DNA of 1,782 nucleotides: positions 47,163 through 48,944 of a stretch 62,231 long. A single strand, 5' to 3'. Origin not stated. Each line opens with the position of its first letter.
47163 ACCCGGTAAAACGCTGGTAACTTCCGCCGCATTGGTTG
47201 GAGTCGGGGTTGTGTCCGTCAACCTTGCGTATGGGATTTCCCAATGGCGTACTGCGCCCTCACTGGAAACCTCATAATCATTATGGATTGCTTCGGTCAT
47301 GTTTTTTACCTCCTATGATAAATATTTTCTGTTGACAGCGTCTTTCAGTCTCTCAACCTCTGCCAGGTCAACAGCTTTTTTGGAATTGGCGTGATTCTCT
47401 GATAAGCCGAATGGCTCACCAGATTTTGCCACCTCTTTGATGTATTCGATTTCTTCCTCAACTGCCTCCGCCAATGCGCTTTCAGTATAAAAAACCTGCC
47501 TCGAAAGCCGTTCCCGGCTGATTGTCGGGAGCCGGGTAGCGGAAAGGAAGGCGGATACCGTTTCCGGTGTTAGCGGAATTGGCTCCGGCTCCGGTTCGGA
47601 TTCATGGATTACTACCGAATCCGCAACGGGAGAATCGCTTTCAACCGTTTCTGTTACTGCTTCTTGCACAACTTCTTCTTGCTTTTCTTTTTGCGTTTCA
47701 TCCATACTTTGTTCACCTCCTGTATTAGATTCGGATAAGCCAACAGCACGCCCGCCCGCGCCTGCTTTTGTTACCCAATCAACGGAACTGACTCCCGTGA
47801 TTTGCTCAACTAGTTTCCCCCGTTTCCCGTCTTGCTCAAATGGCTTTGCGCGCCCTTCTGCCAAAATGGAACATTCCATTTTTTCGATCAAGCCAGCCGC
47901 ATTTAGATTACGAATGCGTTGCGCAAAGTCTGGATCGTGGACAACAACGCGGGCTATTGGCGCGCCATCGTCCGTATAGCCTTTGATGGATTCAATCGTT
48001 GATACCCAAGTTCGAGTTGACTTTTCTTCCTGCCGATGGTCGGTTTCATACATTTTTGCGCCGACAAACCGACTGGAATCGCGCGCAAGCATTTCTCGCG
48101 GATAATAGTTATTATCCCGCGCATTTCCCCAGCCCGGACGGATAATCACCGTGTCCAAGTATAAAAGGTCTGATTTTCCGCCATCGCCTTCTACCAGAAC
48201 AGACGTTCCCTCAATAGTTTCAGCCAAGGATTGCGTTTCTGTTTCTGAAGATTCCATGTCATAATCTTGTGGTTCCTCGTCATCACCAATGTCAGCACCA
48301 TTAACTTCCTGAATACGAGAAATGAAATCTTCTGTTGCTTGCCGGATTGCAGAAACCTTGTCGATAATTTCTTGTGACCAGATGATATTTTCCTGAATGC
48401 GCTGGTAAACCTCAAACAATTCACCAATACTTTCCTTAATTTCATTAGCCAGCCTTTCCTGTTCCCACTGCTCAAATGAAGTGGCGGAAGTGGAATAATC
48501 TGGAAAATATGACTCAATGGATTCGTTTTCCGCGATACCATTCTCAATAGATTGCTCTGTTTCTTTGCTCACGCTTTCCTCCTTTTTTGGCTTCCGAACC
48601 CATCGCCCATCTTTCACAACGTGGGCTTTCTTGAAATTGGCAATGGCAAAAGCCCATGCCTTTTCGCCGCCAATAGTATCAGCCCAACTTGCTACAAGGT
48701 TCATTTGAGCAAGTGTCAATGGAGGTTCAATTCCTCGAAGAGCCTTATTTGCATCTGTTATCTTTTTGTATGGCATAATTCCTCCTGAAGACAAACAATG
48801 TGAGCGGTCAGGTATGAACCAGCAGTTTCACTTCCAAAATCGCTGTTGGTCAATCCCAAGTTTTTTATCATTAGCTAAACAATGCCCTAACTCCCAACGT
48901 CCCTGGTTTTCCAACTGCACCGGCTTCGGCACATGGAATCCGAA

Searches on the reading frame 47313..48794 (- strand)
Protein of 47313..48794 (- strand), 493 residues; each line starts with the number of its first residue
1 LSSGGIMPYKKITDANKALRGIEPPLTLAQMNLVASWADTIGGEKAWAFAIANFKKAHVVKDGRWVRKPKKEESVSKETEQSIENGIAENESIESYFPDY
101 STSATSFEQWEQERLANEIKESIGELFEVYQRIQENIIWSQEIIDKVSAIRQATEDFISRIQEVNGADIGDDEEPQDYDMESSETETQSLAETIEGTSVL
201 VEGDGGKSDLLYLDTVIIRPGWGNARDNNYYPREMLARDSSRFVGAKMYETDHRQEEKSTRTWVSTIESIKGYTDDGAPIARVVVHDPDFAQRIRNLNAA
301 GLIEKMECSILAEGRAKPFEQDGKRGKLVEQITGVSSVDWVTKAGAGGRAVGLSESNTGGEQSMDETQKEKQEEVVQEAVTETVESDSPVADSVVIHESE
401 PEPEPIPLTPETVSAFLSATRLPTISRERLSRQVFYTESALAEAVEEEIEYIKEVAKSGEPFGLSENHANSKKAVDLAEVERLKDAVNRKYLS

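Call 14: search_protein_families(library=phrogs, proteins=[window:47313-48794:-], max_evalue=0.00001)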
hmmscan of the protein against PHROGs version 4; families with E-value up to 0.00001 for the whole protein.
window:47313-48794:- (493 aa): 1 family
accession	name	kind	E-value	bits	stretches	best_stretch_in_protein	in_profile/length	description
phrog_29592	-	unknown function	8e-07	28.6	1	222-387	214-390/893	-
